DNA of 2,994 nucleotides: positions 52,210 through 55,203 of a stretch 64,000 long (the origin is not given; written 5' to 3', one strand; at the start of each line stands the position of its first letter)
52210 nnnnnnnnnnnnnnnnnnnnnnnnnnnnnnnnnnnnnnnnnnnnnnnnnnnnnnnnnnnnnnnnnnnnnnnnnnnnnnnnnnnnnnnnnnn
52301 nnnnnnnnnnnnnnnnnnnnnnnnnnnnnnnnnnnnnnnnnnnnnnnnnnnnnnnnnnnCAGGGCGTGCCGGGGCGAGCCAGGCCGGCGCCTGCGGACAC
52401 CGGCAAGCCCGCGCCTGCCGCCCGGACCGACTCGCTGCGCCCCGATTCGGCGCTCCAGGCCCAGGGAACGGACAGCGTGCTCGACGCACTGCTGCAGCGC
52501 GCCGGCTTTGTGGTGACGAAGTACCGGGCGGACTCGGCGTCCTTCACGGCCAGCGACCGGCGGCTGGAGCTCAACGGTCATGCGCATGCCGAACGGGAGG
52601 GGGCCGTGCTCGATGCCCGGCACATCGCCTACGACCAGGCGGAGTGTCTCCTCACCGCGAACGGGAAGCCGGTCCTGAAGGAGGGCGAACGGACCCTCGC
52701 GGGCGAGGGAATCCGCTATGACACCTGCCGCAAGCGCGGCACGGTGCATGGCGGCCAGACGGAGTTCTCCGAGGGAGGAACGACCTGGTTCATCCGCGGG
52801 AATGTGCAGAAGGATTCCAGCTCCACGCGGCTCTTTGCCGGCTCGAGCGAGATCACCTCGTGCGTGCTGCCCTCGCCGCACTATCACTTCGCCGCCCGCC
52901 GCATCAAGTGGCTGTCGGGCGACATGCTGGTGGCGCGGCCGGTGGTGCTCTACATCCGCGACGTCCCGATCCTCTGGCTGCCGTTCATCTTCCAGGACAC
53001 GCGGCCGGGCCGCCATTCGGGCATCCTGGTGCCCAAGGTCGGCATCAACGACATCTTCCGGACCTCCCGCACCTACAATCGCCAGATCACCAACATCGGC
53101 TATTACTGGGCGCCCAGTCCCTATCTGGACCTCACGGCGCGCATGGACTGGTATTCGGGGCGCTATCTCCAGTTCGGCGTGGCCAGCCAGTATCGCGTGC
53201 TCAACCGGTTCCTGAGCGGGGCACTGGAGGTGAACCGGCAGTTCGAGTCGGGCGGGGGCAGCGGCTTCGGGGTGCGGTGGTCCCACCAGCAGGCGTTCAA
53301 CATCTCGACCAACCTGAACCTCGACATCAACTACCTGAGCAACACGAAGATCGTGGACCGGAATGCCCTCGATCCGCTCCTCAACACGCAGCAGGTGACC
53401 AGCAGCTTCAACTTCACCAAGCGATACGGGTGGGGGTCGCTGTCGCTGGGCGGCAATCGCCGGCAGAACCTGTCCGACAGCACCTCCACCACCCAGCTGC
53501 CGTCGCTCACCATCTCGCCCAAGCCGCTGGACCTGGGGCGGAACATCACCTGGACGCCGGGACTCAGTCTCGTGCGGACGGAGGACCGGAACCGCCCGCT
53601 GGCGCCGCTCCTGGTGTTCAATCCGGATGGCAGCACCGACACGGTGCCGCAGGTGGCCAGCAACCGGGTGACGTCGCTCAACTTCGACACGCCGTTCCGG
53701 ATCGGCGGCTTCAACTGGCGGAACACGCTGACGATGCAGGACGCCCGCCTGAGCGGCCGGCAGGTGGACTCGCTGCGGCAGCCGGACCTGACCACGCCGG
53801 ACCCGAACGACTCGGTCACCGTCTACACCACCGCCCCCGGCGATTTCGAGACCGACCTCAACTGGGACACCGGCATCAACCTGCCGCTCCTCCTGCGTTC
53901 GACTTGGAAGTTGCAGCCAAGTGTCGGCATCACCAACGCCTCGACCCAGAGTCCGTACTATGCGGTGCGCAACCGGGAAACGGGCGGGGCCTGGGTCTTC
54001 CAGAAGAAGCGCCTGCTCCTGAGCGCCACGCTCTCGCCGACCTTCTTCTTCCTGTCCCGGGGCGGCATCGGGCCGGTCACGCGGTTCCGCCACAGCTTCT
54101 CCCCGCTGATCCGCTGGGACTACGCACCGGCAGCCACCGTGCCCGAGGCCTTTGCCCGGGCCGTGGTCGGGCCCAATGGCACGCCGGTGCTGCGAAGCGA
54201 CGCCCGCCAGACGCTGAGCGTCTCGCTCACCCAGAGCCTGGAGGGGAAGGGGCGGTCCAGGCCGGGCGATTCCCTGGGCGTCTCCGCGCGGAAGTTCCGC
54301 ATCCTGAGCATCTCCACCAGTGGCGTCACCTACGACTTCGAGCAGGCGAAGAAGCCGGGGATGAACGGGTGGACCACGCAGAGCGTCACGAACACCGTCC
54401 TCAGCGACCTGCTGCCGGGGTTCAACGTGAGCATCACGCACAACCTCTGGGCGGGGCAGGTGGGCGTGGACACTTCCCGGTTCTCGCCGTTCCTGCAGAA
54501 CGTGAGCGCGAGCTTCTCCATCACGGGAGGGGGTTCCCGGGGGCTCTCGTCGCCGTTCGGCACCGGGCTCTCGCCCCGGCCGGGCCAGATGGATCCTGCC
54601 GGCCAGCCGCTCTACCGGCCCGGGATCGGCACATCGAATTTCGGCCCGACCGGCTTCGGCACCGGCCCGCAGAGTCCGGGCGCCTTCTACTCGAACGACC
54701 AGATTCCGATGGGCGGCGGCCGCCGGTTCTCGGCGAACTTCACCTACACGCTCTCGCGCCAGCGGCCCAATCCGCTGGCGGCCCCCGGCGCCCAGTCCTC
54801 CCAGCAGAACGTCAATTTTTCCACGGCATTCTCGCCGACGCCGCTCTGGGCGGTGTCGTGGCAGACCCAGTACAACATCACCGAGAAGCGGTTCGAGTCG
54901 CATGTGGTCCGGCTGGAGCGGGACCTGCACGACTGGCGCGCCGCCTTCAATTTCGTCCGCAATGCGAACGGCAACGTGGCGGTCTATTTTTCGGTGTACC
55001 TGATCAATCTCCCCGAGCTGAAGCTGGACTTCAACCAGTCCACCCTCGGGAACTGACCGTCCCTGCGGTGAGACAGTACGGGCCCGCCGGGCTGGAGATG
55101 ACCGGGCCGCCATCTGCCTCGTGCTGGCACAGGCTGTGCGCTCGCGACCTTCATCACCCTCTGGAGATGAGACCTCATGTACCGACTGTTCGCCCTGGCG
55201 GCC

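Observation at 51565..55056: Complete TatC fused in frame to a complete LptD-like outer-membrane barrel through a signal-peptide-like seventh helix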

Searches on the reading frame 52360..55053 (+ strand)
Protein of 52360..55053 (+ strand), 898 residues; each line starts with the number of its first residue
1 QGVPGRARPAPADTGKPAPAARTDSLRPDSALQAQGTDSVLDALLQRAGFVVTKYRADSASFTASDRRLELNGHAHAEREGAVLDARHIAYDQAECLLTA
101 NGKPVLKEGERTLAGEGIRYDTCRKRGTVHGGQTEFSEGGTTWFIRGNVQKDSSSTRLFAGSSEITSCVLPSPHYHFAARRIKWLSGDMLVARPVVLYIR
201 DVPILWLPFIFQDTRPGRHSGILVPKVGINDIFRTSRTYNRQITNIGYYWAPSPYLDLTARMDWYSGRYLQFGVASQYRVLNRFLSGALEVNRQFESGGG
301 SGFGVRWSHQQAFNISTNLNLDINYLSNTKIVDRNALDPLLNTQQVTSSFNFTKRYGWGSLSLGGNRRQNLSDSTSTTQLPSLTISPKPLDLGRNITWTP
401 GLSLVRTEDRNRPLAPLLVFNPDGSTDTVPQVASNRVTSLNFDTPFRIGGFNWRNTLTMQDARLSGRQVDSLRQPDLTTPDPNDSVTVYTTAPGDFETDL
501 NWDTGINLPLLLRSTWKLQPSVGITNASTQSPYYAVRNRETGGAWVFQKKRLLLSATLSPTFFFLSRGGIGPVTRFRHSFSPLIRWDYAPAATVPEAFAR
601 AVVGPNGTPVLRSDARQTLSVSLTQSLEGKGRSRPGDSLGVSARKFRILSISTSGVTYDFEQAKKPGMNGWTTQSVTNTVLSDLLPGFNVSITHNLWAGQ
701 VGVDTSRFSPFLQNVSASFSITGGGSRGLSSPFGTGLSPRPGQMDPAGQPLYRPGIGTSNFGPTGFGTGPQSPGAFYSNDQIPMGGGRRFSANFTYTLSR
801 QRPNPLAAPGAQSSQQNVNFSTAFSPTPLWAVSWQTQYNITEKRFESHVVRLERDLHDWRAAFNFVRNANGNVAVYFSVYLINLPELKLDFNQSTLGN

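Call 25: search_protein_representatives(protein=window:52360-55053:+)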
Query: 898 residues. Proteins with E-value up to 0.001 (for the whole library): 2867; up to 1e-10: 1469; up to 1e-30: 396. The best 150 are listed.
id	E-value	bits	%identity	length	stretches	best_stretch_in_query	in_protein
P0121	0.0e+00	1020.8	53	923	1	20-896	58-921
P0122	1.2e-275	933.6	51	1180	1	36-896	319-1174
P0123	1.5e-220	751.3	46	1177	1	11-896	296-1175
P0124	8.9e-217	738.8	43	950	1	36-895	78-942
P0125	2.5e-215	734.0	45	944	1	12-895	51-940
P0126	3.0e-210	717.2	44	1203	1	36-896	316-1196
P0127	5.1e-206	703.2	44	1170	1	28-896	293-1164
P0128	9.5e-197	672.5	46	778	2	145-829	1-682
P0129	1.1e-184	632.6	46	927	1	42-737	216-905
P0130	1.4e-177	609.1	45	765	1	32-711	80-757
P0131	1.2e-164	566.4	48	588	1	311-896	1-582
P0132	5.0e-154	531.2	62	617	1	35-401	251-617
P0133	1.5e-147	509.7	38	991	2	18-805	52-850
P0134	9.1e-145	500.5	60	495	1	129-483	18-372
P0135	9.2e-140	484.0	38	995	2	8-723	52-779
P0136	3.2e-137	475.5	37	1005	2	4-802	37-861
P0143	1.9e-126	439.9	38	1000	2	4-803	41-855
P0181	8.6e-101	355.0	38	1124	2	19-397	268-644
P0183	6.2e-100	352.2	34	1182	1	25-894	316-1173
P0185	2.1e-99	350.4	34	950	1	10-893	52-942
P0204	3.0e-92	326.7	33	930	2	6-392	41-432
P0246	1.7e-68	248.2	34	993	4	79-394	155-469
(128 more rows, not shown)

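Call 29: list_cluster_members(proteins=[P0121, P0124, P0125, P0133, P0136, P0143, P0123, P0127, P0181, P0183])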
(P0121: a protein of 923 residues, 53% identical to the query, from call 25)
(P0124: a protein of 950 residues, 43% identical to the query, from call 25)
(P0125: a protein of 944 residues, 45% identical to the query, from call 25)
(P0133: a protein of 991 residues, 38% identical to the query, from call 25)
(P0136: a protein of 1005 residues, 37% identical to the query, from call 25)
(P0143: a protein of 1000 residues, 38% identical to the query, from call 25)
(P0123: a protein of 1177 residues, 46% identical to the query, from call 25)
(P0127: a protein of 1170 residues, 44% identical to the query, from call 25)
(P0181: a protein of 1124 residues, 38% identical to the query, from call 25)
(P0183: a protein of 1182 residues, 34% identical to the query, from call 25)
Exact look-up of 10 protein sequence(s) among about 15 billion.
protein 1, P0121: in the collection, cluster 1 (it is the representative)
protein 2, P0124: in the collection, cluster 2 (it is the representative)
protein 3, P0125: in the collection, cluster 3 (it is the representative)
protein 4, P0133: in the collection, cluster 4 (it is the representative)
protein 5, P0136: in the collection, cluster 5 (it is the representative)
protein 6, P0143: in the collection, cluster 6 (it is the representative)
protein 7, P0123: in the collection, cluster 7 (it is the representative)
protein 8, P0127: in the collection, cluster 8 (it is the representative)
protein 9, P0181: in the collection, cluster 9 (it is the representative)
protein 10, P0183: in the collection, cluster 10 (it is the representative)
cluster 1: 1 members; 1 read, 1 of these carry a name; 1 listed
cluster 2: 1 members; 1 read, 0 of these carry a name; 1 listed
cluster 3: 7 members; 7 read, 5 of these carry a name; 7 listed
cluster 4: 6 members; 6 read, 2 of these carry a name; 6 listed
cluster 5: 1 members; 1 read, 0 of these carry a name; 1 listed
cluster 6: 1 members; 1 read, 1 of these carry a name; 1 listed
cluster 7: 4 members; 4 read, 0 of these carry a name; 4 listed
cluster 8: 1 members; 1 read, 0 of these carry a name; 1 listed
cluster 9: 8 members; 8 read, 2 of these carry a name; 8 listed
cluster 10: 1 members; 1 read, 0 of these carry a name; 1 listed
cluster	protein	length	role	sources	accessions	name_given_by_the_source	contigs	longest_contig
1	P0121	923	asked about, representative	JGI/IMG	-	hypothetical protein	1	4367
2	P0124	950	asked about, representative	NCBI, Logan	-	-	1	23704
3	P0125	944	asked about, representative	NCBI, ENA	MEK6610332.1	MAG: putative LPS assembly protein LptD [Gemmatimonadota bacterium]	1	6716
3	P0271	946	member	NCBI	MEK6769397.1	MAG: putative LPS assembly protein LptD [Gemmatimonadota bacterium]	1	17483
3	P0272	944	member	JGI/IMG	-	hypothetical protein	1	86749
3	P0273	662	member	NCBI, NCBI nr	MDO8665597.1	MAG: putative LPS assembly protein LptD, partial [Gemmatimonadales bacterium] | putative LPS assembly protein LptD [Gemmatimonadales bacterium]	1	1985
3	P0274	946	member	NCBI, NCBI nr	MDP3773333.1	MAG: putative LPS assembly protein LptD [Gemmatimonadales bacterium] | putative LPS assembly protein LptD [Gemmatimonadales bacterium]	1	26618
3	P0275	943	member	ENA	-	-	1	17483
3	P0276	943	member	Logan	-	-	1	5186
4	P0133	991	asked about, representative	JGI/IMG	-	lipopolysaccharide assembly outer membrane protein LptD (OstA)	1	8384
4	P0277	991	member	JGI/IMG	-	lipopolysaccharide export system protein LptA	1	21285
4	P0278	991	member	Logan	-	-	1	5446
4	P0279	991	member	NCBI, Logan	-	-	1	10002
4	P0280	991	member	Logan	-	-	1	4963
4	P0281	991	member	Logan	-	-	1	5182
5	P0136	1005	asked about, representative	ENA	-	-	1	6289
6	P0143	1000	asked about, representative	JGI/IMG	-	lipopolysaccharide transport LptD-like protein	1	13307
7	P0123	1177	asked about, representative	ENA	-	-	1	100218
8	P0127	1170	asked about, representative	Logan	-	-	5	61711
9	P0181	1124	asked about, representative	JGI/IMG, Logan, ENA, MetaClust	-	\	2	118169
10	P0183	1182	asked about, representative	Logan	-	-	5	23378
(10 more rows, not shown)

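Call 30: find_encoding_contigs(protein=P0272, flank=10000, max_places=3)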
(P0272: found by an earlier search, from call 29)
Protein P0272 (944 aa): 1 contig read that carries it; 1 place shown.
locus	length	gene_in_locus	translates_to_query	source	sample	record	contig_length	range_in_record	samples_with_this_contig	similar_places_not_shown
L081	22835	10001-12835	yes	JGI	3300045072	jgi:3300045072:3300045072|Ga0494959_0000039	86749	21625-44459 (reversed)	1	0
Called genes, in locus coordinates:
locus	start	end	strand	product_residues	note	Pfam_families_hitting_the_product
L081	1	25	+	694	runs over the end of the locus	PF04851:ResIII, PF17757:UvrB_inter, PF27431:UvrB_3rd, PF00271:Helicase_C, PF12344:UvrB, PF02151:UVR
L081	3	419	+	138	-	PF02367:TsaE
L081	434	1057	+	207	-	PF00814:TsaD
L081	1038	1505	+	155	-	PF13302:Acetyltransf_3, PF13673:Acetyltransf_10, PF00583:Acetyltransf_1, PF13508:Acetyltransf_7, PF08445:FR47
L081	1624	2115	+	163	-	PF00436:SSB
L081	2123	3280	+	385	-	PF01476:LysM (weak)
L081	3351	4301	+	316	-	PF01073:3Beta_HSD, PF01370:Epimerase, PF02719:Polysacc_synt_2 (faint), PF04321:RmlD_sub_bind, PF16363:GDP_Man_Dehyd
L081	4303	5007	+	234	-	PF01618:MotA_ExbB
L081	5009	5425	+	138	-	PF02472:ExbD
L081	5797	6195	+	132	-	PF13103:TonB_2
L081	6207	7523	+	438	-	PF00930:DPPIV_N (faint), PF25174:Beta-prop_THOC3 (faint), PF26550:Tricorn_2nd, PF26549:Tricorn_N (weak), PF07676:PD40, PF26550:Tricorn_2nd (weak), PF07676:PD40, PF26549:Tricorn_N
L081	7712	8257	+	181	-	PF00691:OmpA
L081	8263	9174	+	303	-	PF13428:TPR_14 (faint), PF13432:TPR_16 (weak), PF13174:TPR_6 (weak)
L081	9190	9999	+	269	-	PF00902:TatC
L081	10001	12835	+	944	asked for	PF19838:LptD_2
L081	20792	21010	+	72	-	PF02416:TatA_B_E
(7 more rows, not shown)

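Call 34: find_encoding_contigs(protein=P0277, flank=8000, max_places=1)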
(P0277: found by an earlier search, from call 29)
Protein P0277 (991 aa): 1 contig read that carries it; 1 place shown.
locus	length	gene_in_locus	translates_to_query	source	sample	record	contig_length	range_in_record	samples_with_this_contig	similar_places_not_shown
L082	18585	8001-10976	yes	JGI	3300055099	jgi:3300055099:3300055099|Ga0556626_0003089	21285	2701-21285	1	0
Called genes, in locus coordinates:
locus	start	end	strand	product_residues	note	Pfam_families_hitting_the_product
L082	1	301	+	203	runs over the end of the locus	PF13241:NAD_binding_7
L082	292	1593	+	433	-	PF05201:GlutR_N, PF01488:Shikimate_DH, PF00745:GlutR_dimer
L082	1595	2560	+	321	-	PF01073:3Beta_HSD, PF01370:Epimerase, PF02719:Polysacc_synt_2 (weak), PF04321:RmlD_sub_bind, PF07993:NAD_binding_4 (faint), PF13460:NAD_binding_10 (weak), PF16363:GDP_Man_Dehyd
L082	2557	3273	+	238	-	PF01618:MotA_ExbB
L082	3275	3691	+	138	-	PF02472:ExbD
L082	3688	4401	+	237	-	PF13103:TonB_2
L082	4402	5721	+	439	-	PF00930:DPPIV_N (faint), PF26550:Tricorn_2nd (weak), PF25174:Beta-prop_THOC3 (faint), PF26549:Tricorn_N (weak), PF26550:Tricorn_2nd, PF07676:PD40 (weak), PF26549:Tricorn_N, PF07676:PD40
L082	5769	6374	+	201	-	PF00691:OmpA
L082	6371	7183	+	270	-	PF13428:TPR_14 (faint), PF07719:TPR_2 (faint), PF13525:YfiO, PF13432:TPR_16 (weak), PF13174:TPR_6 (weak)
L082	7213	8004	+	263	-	PF00902:TatC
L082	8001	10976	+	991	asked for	PF19838:LptD_2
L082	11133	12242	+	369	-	-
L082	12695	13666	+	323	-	PF04055:Radical_SAM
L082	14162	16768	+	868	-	PF00515:TPR_1 (faint), PF07719:TPR_2 (faint), PF12895:ANAPC3 (faint), PF13174:TPR_6 (faint), PF13176:TPR_7 (faint), PF13181:TPR_8 (faint), PF13371:TPR_9 (faint), PF13424:TPR_12 (weak), +7 more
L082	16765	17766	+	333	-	PF00348:polyprenyl_synt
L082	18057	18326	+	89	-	PF02416:TatA_B_E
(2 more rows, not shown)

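Call 35: find_encoding_contigs(protein=P0124, flank=8000, max_places=1)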
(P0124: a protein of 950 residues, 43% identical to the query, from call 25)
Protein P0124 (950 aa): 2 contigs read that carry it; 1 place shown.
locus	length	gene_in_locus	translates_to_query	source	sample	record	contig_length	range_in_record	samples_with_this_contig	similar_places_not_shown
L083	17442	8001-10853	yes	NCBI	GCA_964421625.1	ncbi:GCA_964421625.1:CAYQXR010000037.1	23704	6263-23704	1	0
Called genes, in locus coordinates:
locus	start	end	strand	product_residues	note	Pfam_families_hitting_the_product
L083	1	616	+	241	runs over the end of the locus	PF00814:TsaD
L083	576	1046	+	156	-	PF13527:Acetyltransf_9 (faint), PF00583:Acetyltransf_1, PF13673:Acetyltransf_10 (weak), PF13508:Acetyltransf_7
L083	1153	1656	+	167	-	PF00436:SSB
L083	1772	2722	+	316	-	PF01073:3Beta_HSD, PF01370:Epimerase, PF02719:Polysacc_synt_2 (weak), PF04321:RmlD_sub_bind, PF07993:NAD_binding_4 (faint), PF16363:GDP_Man_Dehyd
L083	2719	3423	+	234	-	PF01618:MotA_ExbB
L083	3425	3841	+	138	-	PF02472:ExbD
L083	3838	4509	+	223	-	PF13103:TonB_2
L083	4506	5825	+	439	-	PF26550:Tricorn_2nd (weak), PF00930:DPPIV_N (faint), PF25174:Beta-prop_THOC3 (weak), PF26550:Tricorn_2nd, PF26549:Tricorn_N (weak), PF07676:PD40 (weak)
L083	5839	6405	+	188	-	-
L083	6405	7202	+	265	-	PF13174:TPR_6 (faint)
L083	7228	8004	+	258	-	PF00902:TatC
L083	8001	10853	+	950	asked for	PF19838:LptD_2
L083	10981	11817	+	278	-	-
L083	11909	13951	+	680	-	PF00515:TPR_1 (faint), PF07719:TPR_2 (faint), PF13174:TPR_6 (faint), PF13176:TPR_7 (faint), PF13181:TPR_8 (faint), PF13414:TPR_11 (faint), PF13424:TPR_12 (faint), PF13428:TPR_14 (faint), +2 more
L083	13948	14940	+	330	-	PF00348:polyprenyl_synt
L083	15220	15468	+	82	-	PF02416:TatA_B_E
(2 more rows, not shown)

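Call 36: find_encoding_contigs(protein=P0183, flank=8000, max_places=1)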
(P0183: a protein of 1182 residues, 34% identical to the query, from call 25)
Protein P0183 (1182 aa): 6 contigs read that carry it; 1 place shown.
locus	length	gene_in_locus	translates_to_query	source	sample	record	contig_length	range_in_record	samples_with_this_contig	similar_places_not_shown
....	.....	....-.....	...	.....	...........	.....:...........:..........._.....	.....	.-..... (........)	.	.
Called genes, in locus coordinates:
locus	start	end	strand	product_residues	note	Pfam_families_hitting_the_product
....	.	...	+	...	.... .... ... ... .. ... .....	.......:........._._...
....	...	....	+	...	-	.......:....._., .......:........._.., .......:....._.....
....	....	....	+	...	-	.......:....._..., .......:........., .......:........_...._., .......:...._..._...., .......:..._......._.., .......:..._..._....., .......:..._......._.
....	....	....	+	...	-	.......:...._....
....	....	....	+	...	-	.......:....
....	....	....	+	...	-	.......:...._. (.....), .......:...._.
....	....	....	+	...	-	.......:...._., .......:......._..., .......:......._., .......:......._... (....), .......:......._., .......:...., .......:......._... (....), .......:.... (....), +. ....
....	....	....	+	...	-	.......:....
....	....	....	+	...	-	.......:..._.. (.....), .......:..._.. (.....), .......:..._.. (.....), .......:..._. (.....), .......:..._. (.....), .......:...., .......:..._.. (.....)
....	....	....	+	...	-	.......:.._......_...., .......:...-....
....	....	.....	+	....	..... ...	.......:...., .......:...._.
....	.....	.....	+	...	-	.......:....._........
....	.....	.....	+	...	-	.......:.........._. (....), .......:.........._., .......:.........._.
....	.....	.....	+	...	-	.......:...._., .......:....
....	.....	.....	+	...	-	-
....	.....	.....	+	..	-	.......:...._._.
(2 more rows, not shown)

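Call 37: find_encoding_contigs(protein=P0181, flank=8000, max_places=1)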
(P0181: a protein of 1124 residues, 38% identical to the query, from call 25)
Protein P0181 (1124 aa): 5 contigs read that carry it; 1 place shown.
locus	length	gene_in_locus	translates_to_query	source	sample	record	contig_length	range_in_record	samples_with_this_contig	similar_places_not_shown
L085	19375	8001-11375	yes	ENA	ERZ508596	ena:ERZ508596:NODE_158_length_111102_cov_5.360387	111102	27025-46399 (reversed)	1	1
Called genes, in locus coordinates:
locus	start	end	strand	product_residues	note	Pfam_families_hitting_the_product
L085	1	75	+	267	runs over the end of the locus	PF01578:Cytochrom_C_asm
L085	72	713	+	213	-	PF13241:NAD_binding_7, PF14824:Sirohm_synth_M (weak)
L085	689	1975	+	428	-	PF05201:GlutR_N, PF01488:Shikimate_DH, PF00745:GlutR_dimer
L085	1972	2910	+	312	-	PF01073:3Beta_HSD, PF01370:Epimerase, PF02719:Polysacc_synt_2, PF04321:RmlD_sub_bind, PF13460:NAD_binding_10, PF16363:GDP_Man_Dehyd, PF07993:NAD_binding_4 (weak)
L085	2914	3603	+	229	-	PF01618:MotA_ExbB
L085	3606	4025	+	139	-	PF02472:ExbD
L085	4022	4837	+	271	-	-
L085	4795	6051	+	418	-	PF26549:Tricorn_N, PF26550:Tricorn_2nd (faint), PF07676:PD40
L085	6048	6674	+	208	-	PF00691:OmpA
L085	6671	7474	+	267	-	PF13428:TPR_14 (faint), PF13525:YfiO, PF07719:TPR_2 (faint), PF13174:TPR_6 (faint), PF14559:TPR_19 (weak), PF13424:TPR_12 (weak), PF13432:TPR_16, PF14559:TPR_19 (weak)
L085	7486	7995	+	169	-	PF22811:Zn_ribbon_NrdR, PF03477:ATP-cone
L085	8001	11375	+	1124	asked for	PF00902:TatC, PF03968:LptD_N (faint), PF19838:LptD_2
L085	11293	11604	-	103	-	-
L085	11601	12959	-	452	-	PF00919:UPF0004, PF04055:Radical_SAM, PF01938:TRAM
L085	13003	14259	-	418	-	PF00464:SHMT, PF00155:Aminotran_1_2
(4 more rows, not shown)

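Call 57: find_encoding_contigs(protein=P0185, flank=5000, max_places=1)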
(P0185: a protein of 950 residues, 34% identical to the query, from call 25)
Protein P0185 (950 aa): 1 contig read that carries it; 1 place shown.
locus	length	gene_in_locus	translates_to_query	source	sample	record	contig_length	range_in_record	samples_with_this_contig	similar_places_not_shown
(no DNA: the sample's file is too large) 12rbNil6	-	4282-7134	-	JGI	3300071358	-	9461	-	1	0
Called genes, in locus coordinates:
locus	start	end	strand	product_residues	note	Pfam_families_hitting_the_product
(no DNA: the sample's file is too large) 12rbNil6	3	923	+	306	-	?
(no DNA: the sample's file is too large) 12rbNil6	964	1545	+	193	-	PF00691:OmpA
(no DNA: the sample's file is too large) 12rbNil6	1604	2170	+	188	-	PF00691:OmpA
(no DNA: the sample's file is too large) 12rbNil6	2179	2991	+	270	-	PF13174:TPR_6 (faint), PF13432:TPR_16 (faint)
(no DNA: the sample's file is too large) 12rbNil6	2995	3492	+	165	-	PF22811:Zn_ribbon_NrdR, PF03477:ATP-cone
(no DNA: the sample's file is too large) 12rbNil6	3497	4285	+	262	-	PF00902:TatC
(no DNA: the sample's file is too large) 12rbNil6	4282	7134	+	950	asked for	PF19838:LptD_2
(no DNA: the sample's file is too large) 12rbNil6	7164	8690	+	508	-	PF00221:Lyase_aromatic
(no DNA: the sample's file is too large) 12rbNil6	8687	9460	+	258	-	?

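Call 58: find_encoding_contigs(protein=P0204, flank=5000, max_places=1)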
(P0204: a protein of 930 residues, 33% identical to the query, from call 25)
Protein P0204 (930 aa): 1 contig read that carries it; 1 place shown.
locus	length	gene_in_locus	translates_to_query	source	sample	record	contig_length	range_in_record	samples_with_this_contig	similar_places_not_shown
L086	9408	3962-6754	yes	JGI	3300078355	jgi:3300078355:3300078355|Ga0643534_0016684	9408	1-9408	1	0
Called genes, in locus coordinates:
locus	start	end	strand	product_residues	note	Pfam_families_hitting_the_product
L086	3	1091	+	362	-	?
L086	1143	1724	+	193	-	PF00691:OmpA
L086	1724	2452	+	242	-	PF13428:TPR_14 (faint), PF13174:TPR_6 (faint), PF09976:TPR_21, PF07719:TPR_2 (faint), PF13525:YfiO (weak), PF13432:TPR_16 (weak)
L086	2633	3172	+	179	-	PF22811:Zn_ribbon_NrdR, PF03477:ATP-cone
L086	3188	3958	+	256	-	PF00902:TatC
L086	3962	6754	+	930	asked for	PF13100:OstA_2 (faint), PF19838:LptD_2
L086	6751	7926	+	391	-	PF25833:Fn3_SaeA_3rd (faint)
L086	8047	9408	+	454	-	?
